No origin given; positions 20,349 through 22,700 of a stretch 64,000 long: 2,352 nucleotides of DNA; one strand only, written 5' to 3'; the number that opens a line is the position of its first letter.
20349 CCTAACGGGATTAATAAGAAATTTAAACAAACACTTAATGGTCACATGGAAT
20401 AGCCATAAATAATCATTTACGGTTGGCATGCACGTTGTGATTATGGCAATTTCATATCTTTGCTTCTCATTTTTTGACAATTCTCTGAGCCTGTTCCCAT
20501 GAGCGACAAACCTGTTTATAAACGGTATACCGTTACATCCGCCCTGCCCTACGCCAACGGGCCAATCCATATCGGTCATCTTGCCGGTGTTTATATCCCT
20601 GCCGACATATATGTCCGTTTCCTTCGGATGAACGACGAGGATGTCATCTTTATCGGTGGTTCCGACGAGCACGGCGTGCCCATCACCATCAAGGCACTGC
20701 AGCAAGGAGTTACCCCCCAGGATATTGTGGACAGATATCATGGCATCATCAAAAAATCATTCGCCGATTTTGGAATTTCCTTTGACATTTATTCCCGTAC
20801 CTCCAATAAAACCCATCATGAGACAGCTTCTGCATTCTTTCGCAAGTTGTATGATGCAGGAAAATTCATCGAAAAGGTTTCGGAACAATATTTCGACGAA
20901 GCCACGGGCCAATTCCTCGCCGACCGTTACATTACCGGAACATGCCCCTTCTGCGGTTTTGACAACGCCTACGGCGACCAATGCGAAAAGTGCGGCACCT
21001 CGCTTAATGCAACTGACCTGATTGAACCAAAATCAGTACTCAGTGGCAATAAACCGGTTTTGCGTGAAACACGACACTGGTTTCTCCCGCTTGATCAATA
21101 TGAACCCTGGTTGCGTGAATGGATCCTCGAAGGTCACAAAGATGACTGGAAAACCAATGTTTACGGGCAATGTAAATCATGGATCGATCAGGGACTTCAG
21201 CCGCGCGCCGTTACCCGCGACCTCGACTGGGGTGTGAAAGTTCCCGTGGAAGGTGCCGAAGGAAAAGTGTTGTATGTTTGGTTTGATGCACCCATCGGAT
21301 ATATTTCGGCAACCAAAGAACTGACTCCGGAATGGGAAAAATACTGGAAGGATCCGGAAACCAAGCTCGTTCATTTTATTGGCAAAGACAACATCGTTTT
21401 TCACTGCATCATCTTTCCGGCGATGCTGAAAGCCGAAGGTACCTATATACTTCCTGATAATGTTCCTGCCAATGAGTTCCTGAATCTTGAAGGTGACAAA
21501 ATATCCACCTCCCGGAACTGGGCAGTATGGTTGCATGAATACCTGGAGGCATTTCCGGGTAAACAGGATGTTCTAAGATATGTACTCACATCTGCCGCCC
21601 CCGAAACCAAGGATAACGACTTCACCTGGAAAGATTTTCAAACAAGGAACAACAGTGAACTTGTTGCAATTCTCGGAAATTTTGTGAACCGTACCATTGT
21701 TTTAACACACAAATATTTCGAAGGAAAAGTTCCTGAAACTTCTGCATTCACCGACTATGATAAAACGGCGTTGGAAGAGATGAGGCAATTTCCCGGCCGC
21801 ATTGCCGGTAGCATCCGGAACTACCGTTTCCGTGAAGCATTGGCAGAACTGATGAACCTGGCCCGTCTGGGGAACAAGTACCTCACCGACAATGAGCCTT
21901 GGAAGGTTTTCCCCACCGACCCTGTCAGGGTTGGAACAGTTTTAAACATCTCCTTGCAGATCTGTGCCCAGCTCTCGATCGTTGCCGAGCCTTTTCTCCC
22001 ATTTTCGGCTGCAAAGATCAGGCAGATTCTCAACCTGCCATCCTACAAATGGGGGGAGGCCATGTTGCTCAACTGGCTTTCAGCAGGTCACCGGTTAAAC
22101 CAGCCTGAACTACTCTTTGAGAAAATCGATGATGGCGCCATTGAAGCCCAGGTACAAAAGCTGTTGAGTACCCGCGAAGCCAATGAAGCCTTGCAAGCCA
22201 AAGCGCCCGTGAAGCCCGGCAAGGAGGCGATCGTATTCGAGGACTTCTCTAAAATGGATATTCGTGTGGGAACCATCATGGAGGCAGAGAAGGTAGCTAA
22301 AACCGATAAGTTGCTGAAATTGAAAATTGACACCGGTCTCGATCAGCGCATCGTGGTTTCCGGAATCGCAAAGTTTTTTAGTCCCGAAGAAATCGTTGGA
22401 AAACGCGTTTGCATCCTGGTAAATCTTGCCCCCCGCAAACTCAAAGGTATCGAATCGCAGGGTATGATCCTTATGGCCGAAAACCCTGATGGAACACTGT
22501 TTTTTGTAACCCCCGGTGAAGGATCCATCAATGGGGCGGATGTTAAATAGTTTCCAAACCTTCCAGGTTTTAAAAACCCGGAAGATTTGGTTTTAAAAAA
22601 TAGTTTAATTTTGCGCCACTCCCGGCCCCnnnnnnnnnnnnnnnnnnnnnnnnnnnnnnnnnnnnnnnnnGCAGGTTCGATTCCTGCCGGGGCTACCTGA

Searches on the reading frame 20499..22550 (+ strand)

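Call 46: search_protein_families(library=pfam, proteins=[window:20499-22550:+], max_evalue=0.001)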
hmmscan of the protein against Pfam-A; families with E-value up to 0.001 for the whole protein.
window:20499-22550:+ (683 aa): 5 families
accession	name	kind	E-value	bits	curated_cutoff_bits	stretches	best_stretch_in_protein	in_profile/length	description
PF09334.17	tRNA-synt_1g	-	6.4e-158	526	20.1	1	11-399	2-390/391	tRNA synthetases class I (M)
PF01588.26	tRNA_bind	-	1.5e-24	86.3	27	1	588-679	1-94/96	Putative tRNA binding domain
PF19303.5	Anticodon_3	-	1e-21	77.9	23.5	1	411-556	1-148/152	Anticodon binding domain of methionyl tRNA ligase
PF00133.28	tRNA-synt_1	-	6.1e-12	45.4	22.7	1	7-250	22-245/414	tRNA synthetases class I (I, L, M and V)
PF08264.19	Anticodon_1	-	6.1e-06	26.6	25.1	1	421-578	1-145/148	Anticodon-binding domain of tRNA ligase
